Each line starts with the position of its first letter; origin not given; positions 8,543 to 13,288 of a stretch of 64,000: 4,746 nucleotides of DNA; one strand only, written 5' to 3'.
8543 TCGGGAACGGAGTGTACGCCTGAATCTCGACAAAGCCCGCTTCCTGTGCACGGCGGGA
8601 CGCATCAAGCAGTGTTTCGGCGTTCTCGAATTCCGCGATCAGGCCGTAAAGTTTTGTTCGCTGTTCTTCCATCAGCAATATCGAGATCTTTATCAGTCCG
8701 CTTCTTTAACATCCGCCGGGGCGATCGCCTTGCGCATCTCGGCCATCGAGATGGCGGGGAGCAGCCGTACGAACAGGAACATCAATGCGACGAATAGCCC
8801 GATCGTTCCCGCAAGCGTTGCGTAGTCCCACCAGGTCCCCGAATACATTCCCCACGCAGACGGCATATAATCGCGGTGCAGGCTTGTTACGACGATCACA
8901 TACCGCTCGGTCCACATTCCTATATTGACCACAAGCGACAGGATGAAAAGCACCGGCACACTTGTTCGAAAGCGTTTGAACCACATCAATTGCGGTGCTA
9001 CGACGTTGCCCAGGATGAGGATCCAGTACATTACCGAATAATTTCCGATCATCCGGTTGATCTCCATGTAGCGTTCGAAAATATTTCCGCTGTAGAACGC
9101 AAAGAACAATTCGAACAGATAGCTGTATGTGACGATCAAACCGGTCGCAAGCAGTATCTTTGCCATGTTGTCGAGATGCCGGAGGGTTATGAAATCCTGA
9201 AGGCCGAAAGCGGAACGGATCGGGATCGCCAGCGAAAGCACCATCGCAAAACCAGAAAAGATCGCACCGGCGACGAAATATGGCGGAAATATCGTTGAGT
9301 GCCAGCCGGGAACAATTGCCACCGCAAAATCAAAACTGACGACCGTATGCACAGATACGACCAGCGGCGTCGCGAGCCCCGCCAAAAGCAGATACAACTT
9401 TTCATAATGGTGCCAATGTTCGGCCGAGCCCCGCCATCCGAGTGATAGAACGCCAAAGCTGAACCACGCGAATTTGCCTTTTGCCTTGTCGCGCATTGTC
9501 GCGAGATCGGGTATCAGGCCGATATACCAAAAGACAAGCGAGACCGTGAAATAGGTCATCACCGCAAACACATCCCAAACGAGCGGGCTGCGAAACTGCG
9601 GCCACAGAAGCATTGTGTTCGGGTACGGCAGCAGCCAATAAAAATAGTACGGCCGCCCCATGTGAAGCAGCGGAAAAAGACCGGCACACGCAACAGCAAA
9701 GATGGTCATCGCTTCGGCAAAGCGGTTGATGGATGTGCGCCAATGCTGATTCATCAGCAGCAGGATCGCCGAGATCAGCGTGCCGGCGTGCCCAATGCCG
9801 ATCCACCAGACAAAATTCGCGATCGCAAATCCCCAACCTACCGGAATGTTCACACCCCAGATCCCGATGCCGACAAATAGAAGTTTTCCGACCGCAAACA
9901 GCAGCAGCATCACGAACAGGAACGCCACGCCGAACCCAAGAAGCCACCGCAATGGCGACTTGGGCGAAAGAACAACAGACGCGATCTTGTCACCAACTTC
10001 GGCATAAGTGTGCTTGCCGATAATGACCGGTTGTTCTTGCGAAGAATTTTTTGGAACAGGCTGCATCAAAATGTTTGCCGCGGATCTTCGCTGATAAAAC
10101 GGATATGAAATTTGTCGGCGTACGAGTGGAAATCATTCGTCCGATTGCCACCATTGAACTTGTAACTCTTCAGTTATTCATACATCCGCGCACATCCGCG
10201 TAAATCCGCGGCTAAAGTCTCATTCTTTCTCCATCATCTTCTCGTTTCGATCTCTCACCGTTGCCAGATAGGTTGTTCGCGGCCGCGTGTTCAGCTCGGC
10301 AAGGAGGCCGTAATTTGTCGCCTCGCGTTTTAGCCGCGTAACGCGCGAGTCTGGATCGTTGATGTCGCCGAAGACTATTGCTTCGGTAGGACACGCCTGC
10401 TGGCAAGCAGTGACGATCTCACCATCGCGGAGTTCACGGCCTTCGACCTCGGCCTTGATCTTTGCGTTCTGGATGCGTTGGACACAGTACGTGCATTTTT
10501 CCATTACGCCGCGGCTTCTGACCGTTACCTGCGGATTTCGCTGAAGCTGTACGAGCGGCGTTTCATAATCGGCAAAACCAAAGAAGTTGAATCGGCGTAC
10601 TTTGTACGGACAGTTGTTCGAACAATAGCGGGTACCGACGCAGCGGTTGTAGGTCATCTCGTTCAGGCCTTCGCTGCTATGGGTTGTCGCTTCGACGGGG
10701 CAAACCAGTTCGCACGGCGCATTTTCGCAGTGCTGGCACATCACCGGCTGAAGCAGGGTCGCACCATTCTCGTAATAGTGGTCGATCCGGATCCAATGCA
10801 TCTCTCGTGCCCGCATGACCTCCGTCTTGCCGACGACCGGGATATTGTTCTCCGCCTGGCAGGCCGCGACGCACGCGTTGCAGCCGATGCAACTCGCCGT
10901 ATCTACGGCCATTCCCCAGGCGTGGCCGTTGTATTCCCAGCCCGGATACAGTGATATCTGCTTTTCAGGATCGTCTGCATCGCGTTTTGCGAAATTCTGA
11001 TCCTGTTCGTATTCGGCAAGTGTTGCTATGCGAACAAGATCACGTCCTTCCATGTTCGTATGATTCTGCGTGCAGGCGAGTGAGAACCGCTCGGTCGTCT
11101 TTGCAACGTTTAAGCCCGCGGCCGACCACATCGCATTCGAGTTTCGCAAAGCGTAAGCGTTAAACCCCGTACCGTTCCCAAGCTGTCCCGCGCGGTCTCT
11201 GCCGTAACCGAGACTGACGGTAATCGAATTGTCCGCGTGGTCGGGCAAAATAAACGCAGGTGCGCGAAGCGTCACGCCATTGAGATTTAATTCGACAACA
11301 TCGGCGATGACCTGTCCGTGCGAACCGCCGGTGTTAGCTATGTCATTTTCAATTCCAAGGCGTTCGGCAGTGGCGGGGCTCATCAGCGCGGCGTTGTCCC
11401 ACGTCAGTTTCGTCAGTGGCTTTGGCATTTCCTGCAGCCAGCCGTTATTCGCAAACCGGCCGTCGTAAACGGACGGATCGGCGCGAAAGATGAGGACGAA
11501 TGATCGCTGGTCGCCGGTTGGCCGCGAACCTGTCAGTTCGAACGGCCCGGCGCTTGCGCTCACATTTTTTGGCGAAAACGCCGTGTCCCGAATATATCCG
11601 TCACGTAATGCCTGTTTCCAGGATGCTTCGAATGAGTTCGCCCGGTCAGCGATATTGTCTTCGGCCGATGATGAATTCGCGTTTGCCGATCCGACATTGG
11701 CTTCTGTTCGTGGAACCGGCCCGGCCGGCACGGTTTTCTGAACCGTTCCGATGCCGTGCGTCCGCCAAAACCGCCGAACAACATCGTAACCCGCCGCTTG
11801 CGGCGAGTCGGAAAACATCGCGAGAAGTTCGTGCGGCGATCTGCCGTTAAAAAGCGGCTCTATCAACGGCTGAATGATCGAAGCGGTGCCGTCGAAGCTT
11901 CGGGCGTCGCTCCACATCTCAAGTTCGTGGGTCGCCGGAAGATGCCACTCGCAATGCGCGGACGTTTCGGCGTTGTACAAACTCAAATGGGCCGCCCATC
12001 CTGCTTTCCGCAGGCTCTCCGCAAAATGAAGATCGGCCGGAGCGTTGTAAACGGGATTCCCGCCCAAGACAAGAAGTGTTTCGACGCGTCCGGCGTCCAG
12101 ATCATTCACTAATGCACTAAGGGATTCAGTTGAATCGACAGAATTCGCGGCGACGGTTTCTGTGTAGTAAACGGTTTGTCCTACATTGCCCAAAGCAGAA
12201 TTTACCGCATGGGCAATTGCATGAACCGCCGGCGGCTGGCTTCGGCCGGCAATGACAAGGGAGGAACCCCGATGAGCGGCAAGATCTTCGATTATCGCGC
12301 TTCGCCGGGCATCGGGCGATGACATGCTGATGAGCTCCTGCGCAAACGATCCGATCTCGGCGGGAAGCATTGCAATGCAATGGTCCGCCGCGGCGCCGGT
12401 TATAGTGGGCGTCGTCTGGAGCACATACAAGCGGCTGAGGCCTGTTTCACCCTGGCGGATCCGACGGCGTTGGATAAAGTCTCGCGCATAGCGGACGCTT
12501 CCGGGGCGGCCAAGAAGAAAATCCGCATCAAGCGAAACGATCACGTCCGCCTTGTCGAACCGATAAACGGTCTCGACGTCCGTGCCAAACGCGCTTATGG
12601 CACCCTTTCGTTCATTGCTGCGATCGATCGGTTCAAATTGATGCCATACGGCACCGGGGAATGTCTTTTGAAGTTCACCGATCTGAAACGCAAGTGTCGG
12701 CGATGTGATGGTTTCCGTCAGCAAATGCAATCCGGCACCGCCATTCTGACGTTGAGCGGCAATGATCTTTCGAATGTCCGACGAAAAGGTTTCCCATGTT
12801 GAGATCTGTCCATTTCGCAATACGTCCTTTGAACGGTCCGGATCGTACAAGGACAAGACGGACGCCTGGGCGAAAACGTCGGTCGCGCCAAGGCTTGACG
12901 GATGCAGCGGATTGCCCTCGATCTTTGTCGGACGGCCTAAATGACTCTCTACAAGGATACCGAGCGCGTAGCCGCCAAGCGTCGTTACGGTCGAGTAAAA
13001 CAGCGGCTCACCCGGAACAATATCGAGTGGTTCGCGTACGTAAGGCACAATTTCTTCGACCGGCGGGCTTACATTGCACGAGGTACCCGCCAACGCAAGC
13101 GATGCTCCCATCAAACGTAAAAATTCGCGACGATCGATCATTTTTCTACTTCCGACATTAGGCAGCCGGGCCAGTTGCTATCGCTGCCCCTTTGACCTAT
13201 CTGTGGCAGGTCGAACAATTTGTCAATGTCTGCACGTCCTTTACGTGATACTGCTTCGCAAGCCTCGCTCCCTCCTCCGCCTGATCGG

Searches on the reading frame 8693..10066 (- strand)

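Call 53: search_protein_families(library=pfam, proteins=[window:8693-10066:-], max_evalue=0.001)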
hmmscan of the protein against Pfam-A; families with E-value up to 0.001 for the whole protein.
window:8693-10066:- (457 aa): 1 family
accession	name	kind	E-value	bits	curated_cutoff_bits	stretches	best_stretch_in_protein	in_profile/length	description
PF03916.19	NrfD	-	6.1e-24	85.6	25.8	1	75-396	8-309/313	Polysulphide reductase, NrfD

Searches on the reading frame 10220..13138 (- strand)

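Call 53: search_protein_families(library=pfam, proteins=[window:10220-13138:-], max_evalue=0.001)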
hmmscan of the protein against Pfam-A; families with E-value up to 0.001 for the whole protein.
window:10220-13138:- (972 aa): 7 families
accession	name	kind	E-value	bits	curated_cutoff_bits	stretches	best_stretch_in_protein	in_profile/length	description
PF12838.12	Fer4_7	-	5e-12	46.5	27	2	749-817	1-52/52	4Fe-4S dicluster domain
PF13247.11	Fer4_11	-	5.3e-08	33.4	26.2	1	795-851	4-62/100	4Fe-4S dicluster domain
PF13183.11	Fer4_8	-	3.7e-05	24.6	27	0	748-816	3-67/68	4Fe-4S dicluster domain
PF25160.1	LdpA_Fe-S-bd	-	0.00012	22.3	27.6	0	806-846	6-41/49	LdpA Fe-S cluster-binding domain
PF13187.11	Fer4_9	-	0.00041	20.8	27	1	750-816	2-50/52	4Fe-4S dicluster domain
PF12797.12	Fer4_2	-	0.00057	20.1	24.5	1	741-761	1-21/22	4Fe-4S binding domain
PF13237.11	Fer4_10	-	0.00082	19.7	25.5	0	797-844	5-53/53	4Fe-4S dicluster domain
